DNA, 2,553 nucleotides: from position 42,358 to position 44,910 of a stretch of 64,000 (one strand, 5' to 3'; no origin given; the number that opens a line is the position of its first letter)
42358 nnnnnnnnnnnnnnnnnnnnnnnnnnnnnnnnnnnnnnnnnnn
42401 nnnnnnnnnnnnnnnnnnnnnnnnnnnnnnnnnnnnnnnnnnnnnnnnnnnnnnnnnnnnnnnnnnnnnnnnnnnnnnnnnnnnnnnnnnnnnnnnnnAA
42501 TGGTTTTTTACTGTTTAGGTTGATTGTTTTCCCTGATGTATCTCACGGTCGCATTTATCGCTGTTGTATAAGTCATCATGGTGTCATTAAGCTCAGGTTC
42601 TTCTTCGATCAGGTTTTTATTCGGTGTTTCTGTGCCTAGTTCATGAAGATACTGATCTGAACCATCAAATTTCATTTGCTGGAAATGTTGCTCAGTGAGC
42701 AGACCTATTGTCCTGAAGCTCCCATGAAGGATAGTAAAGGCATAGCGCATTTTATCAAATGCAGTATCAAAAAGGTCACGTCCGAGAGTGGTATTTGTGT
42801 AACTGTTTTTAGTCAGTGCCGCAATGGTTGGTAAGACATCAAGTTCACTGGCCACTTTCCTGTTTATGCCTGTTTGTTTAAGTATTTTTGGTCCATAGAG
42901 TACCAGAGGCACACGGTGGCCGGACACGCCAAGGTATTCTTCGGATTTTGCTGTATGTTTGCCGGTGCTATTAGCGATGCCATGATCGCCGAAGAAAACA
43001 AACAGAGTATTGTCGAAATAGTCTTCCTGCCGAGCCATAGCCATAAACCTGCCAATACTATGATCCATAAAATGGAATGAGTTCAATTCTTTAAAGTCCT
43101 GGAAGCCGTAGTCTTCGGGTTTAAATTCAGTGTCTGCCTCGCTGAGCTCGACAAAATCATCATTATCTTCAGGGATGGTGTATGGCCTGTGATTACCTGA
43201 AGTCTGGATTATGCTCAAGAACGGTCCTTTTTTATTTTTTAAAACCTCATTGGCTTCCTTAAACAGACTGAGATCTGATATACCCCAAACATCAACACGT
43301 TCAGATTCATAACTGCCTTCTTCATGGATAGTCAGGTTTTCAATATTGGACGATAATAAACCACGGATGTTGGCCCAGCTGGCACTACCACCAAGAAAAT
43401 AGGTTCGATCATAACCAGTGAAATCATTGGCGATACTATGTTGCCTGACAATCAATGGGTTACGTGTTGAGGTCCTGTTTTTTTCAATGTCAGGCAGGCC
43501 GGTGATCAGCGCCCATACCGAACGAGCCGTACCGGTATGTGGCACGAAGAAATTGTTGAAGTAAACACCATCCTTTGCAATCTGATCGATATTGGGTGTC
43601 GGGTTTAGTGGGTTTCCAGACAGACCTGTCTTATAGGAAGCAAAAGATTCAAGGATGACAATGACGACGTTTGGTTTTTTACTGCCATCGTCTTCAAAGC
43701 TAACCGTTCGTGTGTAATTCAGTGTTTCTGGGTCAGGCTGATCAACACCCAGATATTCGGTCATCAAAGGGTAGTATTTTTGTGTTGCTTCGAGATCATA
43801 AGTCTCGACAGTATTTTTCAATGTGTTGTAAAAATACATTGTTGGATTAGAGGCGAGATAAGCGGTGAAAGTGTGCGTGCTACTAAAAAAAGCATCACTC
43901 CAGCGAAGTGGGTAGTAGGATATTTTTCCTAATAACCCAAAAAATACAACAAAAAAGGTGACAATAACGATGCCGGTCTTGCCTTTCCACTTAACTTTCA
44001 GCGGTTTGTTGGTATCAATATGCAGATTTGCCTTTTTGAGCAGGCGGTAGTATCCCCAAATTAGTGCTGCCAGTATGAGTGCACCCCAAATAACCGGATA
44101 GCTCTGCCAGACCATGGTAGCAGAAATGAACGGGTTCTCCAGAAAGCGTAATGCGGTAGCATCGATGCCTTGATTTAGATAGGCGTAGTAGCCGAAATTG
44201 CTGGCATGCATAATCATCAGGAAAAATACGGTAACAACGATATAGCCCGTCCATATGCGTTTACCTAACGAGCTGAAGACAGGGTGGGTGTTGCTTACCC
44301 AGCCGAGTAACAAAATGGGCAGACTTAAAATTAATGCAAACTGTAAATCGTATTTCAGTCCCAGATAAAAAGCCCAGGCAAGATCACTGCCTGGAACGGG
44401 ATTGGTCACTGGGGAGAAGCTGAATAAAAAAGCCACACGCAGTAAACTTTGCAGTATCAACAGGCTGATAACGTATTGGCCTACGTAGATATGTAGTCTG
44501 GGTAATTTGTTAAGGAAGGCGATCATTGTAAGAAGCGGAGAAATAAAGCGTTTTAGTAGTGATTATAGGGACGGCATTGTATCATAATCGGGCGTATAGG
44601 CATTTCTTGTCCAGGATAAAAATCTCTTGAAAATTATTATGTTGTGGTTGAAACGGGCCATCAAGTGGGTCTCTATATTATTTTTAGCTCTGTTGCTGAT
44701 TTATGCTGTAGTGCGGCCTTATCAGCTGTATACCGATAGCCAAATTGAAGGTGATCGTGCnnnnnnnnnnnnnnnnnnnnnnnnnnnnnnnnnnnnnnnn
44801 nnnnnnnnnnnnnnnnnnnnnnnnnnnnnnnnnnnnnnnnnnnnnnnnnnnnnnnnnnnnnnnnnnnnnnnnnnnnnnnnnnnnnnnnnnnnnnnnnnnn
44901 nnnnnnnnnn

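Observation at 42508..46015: Divergent sulfatase-like phosphotransferase and purple-acid-phosphatase-like gene in the LPS locus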

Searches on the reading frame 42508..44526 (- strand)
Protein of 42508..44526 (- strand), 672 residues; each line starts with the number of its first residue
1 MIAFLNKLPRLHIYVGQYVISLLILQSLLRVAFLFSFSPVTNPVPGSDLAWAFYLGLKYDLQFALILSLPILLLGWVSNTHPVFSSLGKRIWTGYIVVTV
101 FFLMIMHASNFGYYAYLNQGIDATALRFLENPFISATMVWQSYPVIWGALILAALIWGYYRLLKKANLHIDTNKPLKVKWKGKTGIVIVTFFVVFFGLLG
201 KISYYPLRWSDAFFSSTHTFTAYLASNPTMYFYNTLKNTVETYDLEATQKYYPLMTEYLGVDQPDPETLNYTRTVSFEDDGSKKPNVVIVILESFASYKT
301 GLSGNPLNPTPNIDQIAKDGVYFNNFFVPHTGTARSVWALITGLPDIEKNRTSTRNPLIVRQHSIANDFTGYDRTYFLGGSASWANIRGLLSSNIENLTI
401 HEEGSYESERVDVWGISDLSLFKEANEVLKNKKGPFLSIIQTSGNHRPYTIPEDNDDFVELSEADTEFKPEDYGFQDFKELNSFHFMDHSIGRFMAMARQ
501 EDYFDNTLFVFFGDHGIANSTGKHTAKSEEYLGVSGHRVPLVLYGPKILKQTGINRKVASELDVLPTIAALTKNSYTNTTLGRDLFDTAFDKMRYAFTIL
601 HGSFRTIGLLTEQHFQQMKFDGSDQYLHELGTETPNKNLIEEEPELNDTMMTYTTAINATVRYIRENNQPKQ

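Call 3: search_protein_families(library=pfam, proteins=[window:42508-44526:-], max_evalue=0.01)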
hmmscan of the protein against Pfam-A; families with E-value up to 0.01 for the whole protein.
window:42508-44526:- (672 aa): 3 families
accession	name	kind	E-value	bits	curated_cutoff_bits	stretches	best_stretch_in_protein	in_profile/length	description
PF00884.28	Sulfatase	-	7.1e-44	150.8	25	1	285-572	1-299/301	Sulfatase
PF01663.27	Phosphodiest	-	1.7e-06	28.4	23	1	473-538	177-241/342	Type I phosphodiesterase / nucleotide pyrophosphatase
PF02995.22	DUF229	-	0.00048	19.4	25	1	482-552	308-374/496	Protein of unknown function (DUF229)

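Call 4: search_protein_families(library=ncbifam, proteins=[window:42508-44526:-], max_evalue=0.01)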
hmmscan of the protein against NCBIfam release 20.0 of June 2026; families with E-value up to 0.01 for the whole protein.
window:42508-44526:- (672 aa): 6 families
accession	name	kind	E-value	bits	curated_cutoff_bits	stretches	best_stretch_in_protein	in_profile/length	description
NF053595.1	LptchSynLtaSGpos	equivalog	7.8e-19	67.7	970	1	282-592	235-547/626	lipoteichoic acid synthase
NF010322.0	PRK13759.1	equivalog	4.2e-17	61.8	481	2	484-633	274-419/486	arylsulfatase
NF045661.1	HdlasePehA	equivalog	9.9e-11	40.9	900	2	487-586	291-389/506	phosphoric/sulfuric ester hydrolase PehA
TIGR03417.1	chol_sulfatase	equivalog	8e-10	38.2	433.45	1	484-649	259-428/500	choline-sulfatase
NF052527.1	Mn_arylsulf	exception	2.1e-07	30.3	850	1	486-604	273-390/479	manganese-dependent arylsulfatase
NF009027.0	PRK12363.1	equivalog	3.4e-06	26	572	1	371-589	250-459/703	phosphoglycerol transferase I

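Call 9: find_homologous_proteins(query=window:42508-44526:-)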
Query window:42508-44526:- (672 aa): 5346 proteins with E <= 0.001 among 8000 candidates; the best 120 are listed.
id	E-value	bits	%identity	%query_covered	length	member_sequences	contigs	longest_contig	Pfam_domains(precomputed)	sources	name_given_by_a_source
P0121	0.0e+0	1547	100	100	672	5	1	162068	PF01663.28,PF00884.29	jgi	-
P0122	0.0e+0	1349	86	100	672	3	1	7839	PF00884.29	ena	-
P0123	0.0e+0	1324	84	100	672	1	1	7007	PF02995.23,PF00884.29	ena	-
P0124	0.0e+0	1322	85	100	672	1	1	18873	PF01663.28,PF00884.29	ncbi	-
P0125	0.0e+0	1319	84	100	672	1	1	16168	PF00884.29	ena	-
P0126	0.0e+0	1312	84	100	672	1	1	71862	PF00884.29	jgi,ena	-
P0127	0.0e+0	1304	83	100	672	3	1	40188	PF00884.29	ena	-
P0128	0.0e+0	1303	83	100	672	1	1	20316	PF01663.28,PF00884.29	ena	-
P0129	0.0e+0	1302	82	100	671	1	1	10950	PF02995.23,PF01663.28,PF00884.29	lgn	-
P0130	0.0e+0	1299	83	100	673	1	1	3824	PF00884.29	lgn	-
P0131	0.0e+0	1271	80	100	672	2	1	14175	PF01663.28,PF00884.29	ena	-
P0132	0.0e+0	1261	81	100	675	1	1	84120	PF01663.28,PF00884.29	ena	-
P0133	0.0e+0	1261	81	100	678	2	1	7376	PF01663.28,PF00884.29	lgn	-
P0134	0.0e+0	1251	80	100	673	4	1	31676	PF01663.28,PF00884.29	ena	-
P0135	0.0e+0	1249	79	100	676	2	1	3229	PF01663.28,PF00884.29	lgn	-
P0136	0.0e+0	1245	78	100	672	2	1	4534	PF01663.28,PF00884.29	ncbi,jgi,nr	ncbi:MAG: LTA synthase family protein [Gammaproteobacteria bacterium]|nr:LTA synthase family protein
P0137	0.0e+0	1239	79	100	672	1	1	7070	PF01663.28,PF00884.29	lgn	-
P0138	0.0e+0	1232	78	100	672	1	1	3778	PF00884.29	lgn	-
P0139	0.0e+0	1229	78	100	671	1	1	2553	PF01663.28,PF00884.29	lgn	-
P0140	0.0e+0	1225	77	100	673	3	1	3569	PF01663.28,PF00884.29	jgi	-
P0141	0.0e+0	1222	79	100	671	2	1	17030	PF00884.29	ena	-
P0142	0.0e+0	1202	77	100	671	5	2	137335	PF01663.28,PF00884.29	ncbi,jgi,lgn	-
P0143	0.0e+0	1195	75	100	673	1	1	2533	PF01663.28,PF00884.29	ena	-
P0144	0.0e+0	1191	76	100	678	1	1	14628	PF00884.29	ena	-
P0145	0.0e+0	1170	75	100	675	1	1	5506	PF01663.28,PF00884.29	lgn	-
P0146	0.0e+0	1062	68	100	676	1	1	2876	PF00884.29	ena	-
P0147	5.6e-291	985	84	75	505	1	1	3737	PF00884.29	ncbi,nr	ncbi:MAG: sulfatase-like hydrolase/transferase, partial [Gammaproteobacteria bacterium]|nr:sulfatase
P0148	1.2e-266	905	59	99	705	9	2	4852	PF00884.29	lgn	-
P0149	1.5e-263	894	60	99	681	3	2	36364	PF01663.28,PF00884.29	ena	-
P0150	3.9e-262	890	59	99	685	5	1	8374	PF00884.29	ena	-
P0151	7.0e-262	889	60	99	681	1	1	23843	PF01663.28,PF00884.29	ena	-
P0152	8.8e-262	889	59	100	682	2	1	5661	PF01663.28,PF00884.29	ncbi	-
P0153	3.8e-261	887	59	99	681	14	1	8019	PF01663.28,PF00884.29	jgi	-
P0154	1.1e-260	885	59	99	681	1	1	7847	PF01663.28,PF00884.29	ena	-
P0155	1.4e-260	885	59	99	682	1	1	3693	PF01663.28,PF00884.29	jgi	jgi:phosphoglycerol transferase MdoB-like AlkP superfamily enzyme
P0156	2.1e-260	884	59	99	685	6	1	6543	PF00884.29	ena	-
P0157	2.7e-260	884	59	100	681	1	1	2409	PF01663.28,PF00884.29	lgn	-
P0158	2.4e-259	881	59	99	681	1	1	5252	PF01663.28,PF00884.29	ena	-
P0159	4.0e-259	880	59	99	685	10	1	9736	PF00884.29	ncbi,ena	-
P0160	5.2e-259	880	59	99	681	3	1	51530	PF01663.28,PF00884.29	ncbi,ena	-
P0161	1.4e-258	878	59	100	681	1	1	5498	PF01663.28,PF00884.29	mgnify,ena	mgnify:FL=1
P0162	1.6e-258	878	59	100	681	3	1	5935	PF01663.28,PF00884.29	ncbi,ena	-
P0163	2.2e-258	877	58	100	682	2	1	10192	PF01663.28,PF00884.29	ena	-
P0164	4.4e-258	876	59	99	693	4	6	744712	PF01663.28,PF00884.29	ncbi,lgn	ncbi:MAG: sulfatase-like hydrolase/transferase [Gammaproteobacteria bacterium]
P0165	1.1e-257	875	58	100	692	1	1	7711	PF01663.28,PF00884.29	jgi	jgi:phosphoglycerol transferase MdoB-like AlkP superfamily enzyme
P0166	2.2e-257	874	59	99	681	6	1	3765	PF00884.29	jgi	jgi:phosphoglycerol transferase MdoB-like AlkP superfamily enzyme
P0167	2.4e-257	874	59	99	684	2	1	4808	PF01663.28,PF00884.29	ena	-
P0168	2.5e-257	874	59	100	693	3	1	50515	PF01663.28,PF00884.29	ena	-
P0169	3.1e-257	874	58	99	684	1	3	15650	PF01663.28,PF00884.29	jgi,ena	jgi:phosphoglycerol transferase MdoB-like AlkP superfamily enzyme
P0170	3.5e-257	873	58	100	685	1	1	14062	PF00884.29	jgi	-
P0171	3.7e-257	873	59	99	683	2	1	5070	PF01663.28,PF00884.29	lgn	-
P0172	9.5e-257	872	59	99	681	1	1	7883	PF01663.28,PF00884.29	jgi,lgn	jgi:phosphoglycerol transferase MdoB-like AlkP superfamily enzyme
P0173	1.1e-256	872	58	99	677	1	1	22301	PF01663.28,PF00884.29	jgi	jgi:phosphoglycerol transferase MdoB-like AlkP superfamily enzyme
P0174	4.2e-256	870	59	99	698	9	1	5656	PF01663.28,PF00884.29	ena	-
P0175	4.3e-256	870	59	99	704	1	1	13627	PF01663.28,PF00884.29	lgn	-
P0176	1.4e-255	868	58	99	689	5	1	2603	PF01663.28,PF00884.29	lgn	-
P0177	1.4e-255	868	58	99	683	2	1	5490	PF01663.28,PF00884.29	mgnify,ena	mgnify:FL=1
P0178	2.3e-255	867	58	100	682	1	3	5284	PF01663.28,PF00884.29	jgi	jgi:phosphoglycerol transferase MdoB-like AlkP superfamily enzyme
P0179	2.4e-255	867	58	99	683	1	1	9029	PF01663.28,PF00884.29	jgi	jgi:phosphoglycerol transferase MdoB-like AlkP superfamily enzyme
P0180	3.2e-255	867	58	99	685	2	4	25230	PF00884.29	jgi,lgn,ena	-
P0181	3.8e-255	867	58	99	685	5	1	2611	PF00884.29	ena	-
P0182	6.8e-255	866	58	97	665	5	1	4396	PF01663.28,PF00884.29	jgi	jgi:phosphoglycerol transferase MdoB-like AlkP superfamily enzyme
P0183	1.1e-254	865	59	99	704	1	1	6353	PF01663.28,PF00884.29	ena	-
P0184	2.3e-254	864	58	99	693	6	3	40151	PF01663.28,PF00884.29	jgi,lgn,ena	-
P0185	3.4e-254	864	58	99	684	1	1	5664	PF01663.28,PF00884.29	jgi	-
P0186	3.7e-254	863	58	99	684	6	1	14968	PF01663.28,PF00884.29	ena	-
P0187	6.4e-254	863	58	99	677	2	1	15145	PF01663.28,PF00884.29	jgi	-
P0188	2.1e-253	861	58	100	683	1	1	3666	PF01663.28,PF00884.29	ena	-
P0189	2.8e-253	861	57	100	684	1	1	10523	PF01663.28,PF00884.29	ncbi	-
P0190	3.2e-253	860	57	100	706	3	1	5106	PF01663.28,PF00884.29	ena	-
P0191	5.2e-253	860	58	99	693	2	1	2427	PF01663.28,PF00884.29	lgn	-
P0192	1.9e-252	858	58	99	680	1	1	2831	PF01663.28,PF00884.29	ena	-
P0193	2.6e-252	857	56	100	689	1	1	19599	PF01663.28,PF00884.29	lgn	-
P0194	3.3e-252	857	58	99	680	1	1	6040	PF01663.28,PF00884.29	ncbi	-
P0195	7.2e-252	856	58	97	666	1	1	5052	PF01663.28,PF00884.29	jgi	jgi:phosphoglycerol transferase MdoB-like AlkP superfamily enzyme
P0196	9.4e-252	856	57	99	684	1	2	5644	PF01663.28,PF00884.29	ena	-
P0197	4.0e-251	853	56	100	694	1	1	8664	PF01663.28,PF00884.29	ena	-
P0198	2.0e-249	848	56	100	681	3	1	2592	PF00884.29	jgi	jgi:phosphoglycerol transferase MdoB-like AlkP superfamily enzyme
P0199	1.7e-248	845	55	100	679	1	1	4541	PF01663.28,PF00884.29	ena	-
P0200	8.4e-247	839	56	100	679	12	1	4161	PF01663.28,PF00884.29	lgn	-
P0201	9.5e-247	839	55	100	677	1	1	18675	PF01663.28,PF00884.29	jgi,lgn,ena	-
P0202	1.3e-246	839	56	99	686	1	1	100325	PF01663.28,PF00884.29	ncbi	-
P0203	1.9e-246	838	56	100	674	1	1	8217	PF01663.28,PF00884.29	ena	-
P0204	2.6e-246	838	55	100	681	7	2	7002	PF01663.28,PF00884.29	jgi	jgi:phosphoglycerol transferase MdoB-like AlkP superfamily enzyme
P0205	4.7e-246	837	56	98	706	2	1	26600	PF00884.29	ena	-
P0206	8.2e-246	836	57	100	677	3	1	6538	PF00884.29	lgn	-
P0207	1.4e-245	835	56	100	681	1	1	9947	PF01663.28,PF00884.29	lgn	-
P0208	1.5e-245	835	57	97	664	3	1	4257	PF01663.28,PF00884.29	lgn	-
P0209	3.4e-245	834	56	100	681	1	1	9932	PF01663.28,PF00884.29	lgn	-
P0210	8.0e-245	833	56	100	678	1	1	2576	PF00884.29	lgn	-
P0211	9.5e-245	832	56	100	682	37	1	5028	PF01663.28,PF00884.29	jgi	jgi:phosphoglycerol transferase MdoB-like AlkP superfamily enzyme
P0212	1.2e-244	832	55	99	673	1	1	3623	PF01663.28,PF00884.29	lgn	-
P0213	2.5e-244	831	57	100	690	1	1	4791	PF00884.29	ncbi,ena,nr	ncbi:MAG TPA: LTA synthase family protein [Thiotrichales bacterium]|nr:LTA synthase family protein [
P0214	3.1e-244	831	56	100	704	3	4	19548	PF01663.28,PF00884.29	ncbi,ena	-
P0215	6.6e-244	830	55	100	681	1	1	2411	PF01663.28,PF00884.29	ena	-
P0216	7.1e-244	829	56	99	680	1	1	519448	PF00884.29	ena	-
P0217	1.2e-243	829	56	99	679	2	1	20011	PF01663.28,PF00884.29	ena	-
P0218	1.2e-243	829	56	99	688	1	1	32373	PF01663.28,PF00884.29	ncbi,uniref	ncbi:sulfatase family protein [hydrothermal vent metagenome]|uniref:Sulfatase family protein n=1 Tax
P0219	1.3e-243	829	56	100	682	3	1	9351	PF01663.28,PF00884.29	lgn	-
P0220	1.3e-243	829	56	100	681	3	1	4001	PF01663.28,PF00884.29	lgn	-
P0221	1.4e-243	829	55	100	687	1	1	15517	PF01663.28,PF00884.29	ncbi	-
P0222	2.5e-243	828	55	100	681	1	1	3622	PF01663.28,PF00884.29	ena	-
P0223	3.5e-243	827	55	100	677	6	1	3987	PF01663.28,PF00884.29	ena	-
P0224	4.1e-243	827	56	99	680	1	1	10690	PF00884.29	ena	-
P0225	4.5e-243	827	56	99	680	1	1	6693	PF00884.29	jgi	jgi:phosphoglycerol transferase MdoB-like AlkP superfamily enzyme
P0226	5.2e-243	827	56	99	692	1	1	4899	PF01663.28,PF00884.29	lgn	-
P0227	6.5e-243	826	55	100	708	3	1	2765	PF01663.28,PF00884.29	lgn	-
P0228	7.0e-243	826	56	100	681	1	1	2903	PF01663.28,PF00884.29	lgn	-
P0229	1.7e-242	825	55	100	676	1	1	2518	PF00884.29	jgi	-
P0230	2.1e-242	825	55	100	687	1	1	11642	PF01663.28,PF00884.29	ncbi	-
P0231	2.3e-242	824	56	100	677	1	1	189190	PF01663.28,PF00884.29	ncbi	-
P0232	2.6e-242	824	56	99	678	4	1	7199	PF00884.29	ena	-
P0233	3.7e-242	824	55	100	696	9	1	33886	PF01663.28,PF00884.29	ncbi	-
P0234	5.7e-242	823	55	100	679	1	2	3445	PF01663.28,PF00884.29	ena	-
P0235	6.7e-242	823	55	100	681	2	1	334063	PF01663.28,PF00884.29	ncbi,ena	-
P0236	1.6e-241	822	55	100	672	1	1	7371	PF01663.28,PF00884.29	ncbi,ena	-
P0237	2.9e-241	821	55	100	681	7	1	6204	PF00884.29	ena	-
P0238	4.8e-241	820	55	100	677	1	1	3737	PF01663.28,PF00884.29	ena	-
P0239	7.6e-241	819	54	100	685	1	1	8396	PF01663.28,PF00884.29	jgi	-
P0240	1.9e-240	818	55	100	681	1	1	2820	PF01663.28,PF00884.29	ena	-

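Call 46: find_encoding_contigs(protein=P0202, flank=8000, max_places=1)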
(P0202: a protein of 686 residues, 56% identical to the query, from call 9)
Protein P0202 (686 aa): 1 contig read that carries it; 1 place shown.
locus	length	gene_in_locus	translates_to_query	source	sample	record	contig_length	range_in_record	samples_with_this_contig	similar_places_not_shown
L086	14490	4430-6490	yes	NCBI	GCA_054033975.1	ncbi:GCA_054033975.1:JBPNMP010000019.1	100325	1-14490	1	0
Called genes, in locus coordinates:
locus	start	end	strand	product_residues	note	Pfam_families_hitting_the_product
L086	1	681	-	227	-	?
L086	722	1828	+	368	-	PF01075:Glyco_transf_9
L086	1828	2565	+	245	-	PF02348:CTP_transf_3, PF12804:NTP_transf_3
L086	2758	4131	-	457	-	PF16656:Pur_ac_phosph_N, PF00149:Metallophos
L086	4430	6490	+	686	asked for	PF00884:Sulfatase, PF01663:Phosphodiest (faint)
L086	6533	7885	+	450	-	PF03721:UDPG_MGDP_dh_N, PF00984:UDPG_MGDP_dh, PF03720:UDPG_MGDP_dh_C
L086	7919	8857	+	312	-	PF01073:3Beta_HSD (weak), PF01370:Epimerase, PF04321:RmlD_sub_bind (weak), PF07993:NAD_binding_4 (faint), PF16363:GDP_Man_Dehyd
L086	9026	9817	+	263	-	PF00535:Glycos_transf_2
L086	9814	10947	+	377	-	PF13439:Glyco_transf_4, PF13477:Glyco_trans_4_2 (weak), PF20706:GT4-conflict, PF00534:Glycos_transf_1, PF13692:Glyco_trans_1_4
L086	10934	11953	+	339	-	PF01075:Glyco_transf_9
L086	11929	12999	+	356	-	PF01075:Glyco_transf_9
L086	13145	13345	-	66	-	-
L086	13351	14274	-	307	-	PF14338:Mrr_N, PF04471:Mrr_cat, PF22722:NA-iREase1 (weak), PF13156:Mrr_cat_2 (weak)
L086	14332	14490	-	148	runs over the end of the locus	-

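Call 47: find_encoding_contigs(protein=P0121, flank=3000, max_places=2)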
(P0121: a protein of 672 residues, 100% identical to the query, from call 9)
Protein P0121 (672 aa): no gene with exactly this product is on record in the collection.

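Call 53: find_related_loci(query=A2, collection=metagenome_contigs, flank=6000)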
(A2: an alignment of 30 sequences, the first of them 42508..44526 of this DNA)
Query A2 (672 aa) in metagenome_contigs; peptide patterns used: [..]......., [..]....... (x = any residue, [..] = any of these).
599 stretches matched a pattern (row limit reached: there are more); 564 encode a relative of the query (tblastn E <= 1e-3); the best 80 are kept; 80 distinct loci.
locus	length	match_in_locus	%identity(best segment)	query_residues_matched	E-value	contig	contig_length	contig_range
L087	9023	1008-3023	84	1-672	0e+0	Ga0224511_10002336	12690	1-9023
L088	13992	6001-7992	60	8-671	0e+0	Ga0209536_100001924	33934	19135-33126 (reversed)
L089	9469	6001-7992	58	8-671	0e+0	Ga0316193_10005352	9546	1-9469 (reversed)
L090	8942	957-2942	58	9-670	0e+0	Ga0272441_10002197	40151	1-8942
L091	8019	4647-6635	59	8-670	0e+0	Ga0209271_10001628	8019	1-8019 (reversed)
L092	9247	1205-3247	56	1-671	0e+0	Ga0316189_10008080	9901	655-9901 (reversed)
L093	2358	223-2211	59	8-670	0e+0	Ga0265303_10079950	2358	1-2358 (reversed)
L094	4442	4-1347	82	226-672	0e+0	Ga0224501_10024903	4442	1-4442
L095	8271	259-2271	57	1-671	0e+0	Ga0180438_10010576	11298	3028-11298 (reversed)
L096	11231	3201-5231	55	1-671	0e+0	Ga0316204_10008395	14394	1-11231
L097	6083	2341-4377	54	1-670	0e+0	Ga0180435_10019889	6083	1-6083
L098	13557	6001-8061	54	1-672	0e+0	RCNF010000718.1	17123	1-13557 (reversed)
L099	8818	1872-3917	54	1-671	0e+0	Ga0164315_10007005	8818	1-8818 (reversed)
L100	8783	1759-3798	54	1-672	0e+0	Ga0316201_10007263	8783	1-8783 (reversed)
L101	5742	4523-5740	81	1-405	0e+0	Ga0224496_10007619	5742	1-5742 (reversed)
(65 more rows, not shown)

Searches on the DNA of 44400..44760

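Call 77: search_rna_families(source=window, start=44400, end=44760, threshold=evalue, max_evalue=1)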
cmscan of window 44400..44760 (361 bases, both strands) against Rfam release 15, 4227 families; matches with E-value up to 1: 0.
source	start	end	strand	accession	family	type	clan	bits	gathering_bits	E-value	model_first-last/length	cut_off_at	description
